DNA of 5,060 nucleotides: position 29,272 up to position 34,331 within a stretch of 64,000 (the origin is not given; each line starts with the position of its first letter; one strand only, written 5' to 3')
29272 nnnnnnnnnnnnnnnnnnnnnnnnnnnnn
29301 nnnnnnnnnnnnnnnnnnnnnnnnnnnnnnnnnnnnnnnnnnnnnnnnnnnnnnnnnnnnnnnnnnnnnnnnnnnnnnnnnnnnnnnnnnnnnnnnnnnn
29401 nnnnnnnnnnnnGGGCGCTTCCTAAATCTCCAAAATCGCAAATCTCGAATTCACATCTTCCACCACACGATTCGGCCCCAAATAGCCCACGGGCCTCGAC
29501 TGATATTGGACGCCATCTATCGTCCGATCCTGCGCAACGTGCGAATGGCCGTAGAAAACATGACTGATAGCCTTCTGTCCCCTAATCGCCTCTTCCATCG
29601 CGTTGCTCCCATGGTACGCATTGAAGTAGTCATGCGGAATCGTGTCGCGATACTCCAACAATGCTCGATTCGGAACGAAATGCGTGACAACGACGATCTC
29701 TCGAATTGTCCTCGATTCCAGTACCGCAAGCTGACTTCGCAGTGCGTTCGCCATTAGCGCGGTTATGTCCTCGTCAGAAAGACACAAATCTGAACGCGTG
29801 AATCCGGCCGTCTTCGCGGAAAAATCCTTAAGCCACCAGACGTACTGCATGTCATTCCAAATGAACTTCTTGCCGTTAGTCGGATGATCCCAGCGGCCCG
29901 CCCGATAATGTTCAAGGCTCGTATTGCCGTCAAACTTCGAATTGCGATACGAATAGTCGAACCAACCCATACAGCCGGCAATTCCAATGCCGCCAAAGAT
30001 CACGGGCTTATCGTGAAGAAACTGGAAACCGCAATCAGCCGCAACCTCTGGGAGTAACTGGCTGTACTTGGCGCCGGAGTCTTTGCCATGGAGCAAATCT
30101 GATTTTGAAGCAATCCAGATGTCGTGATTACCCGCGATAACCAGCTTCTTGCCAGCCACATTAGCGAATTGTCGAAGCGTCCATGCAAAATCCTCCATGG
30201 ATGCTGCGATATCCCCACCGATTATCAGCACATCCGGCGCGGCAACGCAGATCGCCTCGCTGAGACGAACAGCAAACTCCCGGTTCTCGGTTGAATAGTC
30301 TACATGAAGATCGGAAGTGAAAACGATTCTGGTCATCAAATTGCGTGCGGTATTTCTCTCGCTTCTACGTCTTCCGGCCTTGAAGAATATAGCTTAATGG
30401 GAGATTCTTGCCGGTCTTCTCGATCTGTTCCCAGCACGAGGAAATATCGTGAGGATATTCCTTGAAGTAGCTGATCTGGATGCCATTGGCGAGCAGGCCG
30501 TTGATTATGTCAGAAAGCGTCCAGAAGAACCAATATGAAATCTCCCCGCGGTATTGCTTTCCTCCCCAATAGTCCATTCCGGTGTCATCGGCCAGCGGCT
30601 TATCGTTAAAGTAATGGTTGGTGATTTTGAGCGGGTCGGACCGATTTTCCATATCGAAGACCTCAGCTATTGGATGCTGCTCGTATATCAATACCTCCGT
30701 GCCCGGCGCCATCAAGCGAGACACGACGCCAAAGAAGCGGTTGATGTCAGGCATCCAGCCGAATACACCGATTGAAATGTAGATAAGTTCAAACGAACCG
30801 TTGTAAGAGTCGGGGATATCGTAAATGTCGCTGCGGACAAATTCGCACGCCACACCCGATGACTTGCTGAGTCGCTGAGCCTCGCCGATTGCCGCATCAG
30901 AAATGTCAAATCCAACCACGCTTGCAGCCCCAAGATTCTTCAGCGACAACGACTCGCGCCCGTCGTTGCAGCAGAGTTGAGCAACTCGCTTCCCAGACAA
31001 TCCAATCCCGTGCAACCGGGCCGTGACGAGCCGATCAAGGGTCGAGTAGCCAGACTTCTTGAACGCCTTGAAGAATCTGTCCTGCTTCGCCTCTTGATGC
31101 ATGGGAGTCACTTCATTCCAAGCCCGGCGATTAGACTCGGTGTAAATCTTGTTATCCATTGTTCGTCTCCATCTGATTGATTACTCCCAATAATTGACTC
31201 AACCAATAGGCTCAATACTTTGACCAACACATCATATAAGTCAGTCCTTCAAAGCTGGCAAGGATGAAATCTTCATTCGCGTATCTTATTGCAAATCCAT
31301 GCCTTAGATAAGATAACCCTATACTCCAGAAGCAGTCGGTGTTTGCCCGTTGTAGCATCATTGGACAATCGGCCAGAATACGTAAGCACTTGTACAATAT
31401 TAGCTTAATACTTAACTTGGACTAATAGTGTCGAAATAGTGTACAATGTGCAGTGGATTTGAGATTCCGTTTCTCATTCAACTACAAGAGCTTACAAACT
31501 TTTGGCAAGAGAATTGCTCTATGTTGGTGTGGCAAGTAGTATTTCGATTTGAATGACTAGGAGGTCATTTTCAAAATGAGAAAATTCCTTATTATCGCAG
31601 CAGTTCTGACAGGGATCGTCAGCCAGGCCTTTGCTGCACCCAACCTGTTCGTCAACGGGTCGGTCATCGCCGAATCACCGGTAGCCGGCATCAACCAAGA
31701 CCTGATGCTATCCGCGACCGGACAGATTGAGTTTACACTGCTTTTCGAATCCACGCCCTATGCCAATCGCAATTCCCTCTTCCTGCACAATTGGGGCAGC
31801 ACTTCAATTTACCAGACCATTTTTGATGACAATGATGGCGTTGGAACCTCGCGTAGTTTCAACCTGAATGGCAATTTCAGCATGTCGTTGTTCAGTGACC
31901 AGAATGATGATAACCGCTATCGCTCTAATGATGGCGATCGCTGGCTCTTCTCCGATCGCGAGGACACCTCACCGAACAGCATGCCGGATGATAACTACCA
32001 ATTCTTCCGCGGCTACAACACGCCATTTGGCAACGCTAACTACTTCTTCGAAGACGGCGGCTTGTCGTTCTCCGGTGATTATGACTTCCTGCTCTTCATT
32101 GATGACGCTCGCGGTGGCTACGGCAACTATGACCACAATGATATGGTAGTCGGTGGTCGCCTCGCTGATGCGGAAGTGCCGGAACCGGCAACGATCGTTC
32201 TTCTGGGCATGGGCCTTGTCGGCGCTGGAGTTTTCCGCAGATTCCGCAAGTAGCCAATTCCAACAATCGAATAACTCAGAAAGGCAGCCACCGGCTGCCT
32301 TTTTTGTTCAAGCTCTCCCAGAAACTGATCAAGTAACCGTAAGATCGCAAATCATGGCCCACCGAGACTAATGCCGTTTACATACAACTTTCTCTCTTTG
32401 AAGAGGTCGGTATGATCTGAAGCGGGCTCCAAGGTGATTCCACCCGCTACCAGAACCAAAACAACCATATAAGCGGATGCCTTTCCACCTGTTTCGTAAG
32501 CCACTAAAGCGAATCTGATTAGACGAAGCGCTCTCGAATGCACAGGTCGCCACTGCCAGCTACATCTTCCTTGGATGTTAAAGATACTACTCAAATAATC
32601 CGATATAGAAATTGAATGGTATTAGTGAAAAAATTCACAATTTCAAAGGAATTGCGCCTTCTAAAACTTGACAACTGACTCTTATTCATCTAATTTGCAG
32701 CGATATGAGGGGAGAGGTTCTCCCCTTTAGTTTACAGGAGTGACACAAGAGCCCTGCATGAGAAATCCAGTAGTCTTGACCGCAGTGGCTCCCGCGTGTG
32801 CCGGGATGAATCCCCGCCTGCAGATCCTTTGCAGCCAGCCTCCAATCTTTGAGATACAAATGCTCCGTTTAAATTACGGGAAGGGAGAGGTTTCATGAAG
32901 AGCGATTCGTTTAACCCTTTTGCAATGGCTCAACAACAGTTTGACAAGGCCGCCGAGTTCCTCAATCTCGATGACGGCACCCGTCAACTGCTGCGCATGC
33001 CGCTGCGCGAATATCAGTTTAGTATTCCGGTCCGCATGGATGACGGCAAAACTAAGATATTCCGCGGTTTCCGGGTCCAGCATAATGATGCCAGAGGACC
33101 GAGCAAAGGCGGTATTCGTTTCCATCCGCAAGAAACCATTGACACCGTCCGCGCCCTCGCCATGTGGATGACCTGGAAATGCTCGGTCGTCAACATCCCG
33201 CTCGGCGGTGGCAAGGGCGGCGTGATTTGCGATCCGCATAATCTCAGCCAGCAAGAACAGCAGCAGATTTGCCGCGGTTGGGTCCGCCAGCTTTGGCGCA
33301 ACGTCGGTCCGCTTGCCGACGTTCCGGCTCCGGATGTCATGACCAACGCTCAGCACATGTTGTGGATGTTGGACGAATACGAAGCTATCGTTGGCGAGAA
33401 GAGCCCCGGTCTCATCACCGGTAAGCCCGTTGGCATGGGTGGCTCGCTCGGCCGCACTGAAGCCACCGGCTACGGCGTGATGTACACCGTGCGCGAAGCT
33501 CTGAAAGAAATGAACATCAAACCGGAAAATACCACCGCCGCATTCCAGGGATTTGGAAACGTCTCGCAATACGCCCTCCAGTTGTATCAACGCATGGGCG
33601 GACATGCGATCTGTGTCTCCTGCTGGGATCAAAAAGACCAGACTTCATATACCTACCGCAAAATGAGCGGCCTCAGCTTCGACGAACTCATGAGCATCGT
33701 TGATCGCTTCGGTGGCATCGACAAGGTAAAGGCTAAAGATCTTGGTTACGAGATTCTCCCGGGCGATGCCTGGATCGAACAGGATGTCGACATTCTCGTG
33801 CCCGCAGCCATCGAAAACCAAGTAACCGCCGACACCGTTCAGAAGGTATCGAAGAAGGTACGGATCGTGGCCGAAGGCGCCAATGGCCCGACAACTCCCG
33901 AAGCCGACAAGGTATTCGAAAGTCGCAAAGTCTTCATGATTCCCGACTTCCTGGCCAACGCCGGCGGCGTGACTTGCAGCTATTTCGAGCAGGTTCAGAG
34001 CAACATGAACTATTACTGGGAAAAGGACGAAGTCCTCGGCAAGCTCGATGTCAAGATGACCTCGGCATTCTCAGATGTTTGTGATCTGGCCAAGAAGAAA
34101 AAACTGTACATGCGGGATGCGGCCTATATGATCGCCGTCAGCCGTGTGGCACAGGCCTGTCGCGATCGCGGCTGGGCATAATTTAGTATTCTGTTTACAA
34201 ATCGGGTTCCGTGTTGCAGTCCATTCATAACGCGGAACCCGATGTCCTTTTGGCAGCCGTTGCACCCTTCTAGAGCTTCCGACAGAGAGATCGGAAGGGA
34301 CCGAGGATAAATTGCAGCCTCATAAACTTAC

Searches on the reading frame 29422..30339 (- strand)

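Call 80: search_protein_families(library=pfam, proteins=[window:29422-30339:-], max_evalue=0.000001)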
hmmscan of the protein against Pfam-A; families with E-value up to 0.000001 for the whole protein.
window:29422-30339:- (305 aa): 2 families
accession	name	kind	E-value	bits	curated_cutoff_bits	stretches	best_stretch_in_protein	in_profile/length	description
PF00149.33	Metallophos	-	8.3e-12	46.4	21.5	1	4-268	2-190/191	Calcineurin-like phosphoesterase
PF12850.12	Metallophos_2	-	6.5e-08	33.2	27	0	4-90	2-65/154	Calcineurin-like phosphoesterase superfamily domain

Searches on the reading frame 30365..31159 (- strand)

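Call 80: search_protein_families(library=pfam, proteins=[window:30365-31159:-], max_evalue=0.000001)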
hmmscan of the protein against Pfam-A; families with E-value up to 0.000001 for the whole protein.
window:30365-31159:- (264 aa): 4 families
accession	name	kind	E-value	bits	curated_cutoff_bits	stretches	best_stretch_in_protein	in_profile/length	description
PF13649.12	Methyltransf_25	-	5.3e-12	46.7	27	1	59-153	1-96/97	Methyltransferase domain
PF08241.18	Methyltransf_11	-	1.4e-09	38.9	21.2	1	63-157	4-94/95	Methyltransferase domain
PF13847.12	Methyltransf_31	-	2.6e-09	37.4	27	1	55-160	3-111/145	Methyltransferase domain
PF08242.18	Methyltransf_12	-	4e-09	37.5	30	1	64-154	5-96/98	Methyltransferase domain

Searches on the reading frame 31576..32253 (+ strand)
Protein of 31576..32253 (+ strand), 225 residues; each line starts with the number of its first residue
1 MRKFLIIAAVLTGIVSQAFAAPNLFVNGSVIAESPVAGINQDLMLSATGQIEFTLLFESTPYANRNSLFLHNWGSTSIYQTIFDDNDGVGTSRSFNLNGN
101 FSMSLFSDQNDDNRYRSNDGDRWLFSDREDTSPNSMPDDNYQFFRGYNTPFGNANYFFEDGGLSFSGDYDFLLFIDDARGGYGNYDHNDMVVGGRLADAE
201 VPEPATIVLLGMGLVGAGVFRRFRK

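Call 80: search_protein_families(library=pfam, proteins=[window:31576-32253:+], max_evalue=0.000001)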
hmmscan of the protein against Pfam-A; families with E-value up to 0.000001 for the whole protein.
window:31576-32253:+ (225 aa): 1 family
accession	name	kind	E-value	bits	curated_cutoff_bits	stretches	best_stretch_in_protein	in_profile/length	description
PF07589.16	PEP-CTERM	-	7.3e-07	29.5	20.7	0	201-222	2-22/24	PEP-CTERM motif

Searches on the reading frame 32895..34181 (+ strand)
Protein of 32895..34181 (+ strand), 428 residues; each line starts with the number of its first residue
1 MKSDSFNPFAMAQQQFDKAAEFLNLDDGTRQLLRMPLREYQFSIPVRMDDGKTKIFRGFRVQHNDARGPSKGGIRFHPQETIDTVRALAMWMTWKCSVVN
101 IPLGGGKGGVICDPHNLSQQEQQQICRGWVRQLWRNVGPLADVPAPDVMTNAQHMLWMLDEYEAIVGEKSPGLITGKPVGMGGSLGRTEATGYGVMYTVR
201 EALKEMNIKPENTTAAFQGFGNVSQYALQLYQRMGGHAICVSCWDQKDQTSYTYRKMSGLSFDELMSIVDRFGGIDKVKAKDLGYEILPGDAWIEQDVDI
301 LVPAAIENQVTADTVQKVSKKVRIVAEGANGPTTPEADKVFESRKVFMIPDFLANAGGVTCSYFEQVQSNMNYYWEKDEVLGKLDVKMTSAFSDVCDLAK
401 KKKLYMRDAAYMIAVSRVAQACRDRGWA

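Call 80: search_protein_families(library=pfam, proteins=[window:32895-34181:+], max_evalue=0.000001)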
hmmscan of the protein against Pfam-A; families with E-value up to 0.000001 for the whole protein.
window:32895-34181:+ (428 aa): 2 families
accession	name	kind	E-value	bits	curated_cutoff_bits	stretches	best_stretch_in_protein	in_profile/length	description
PF00208.27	ELFV_dehydrog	-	2.7e-71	240.5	23.4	1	182-426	1-241/241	Glutamate/Leucine/Phenylalanine/Valine dehydrogenase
PF02812.23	ELFV_dehydrog_N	-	7.1e-55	184.7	25.3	1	37-163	2-128/129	Glu/Leu/Phe/Val dehydrogenase, dimerisation domain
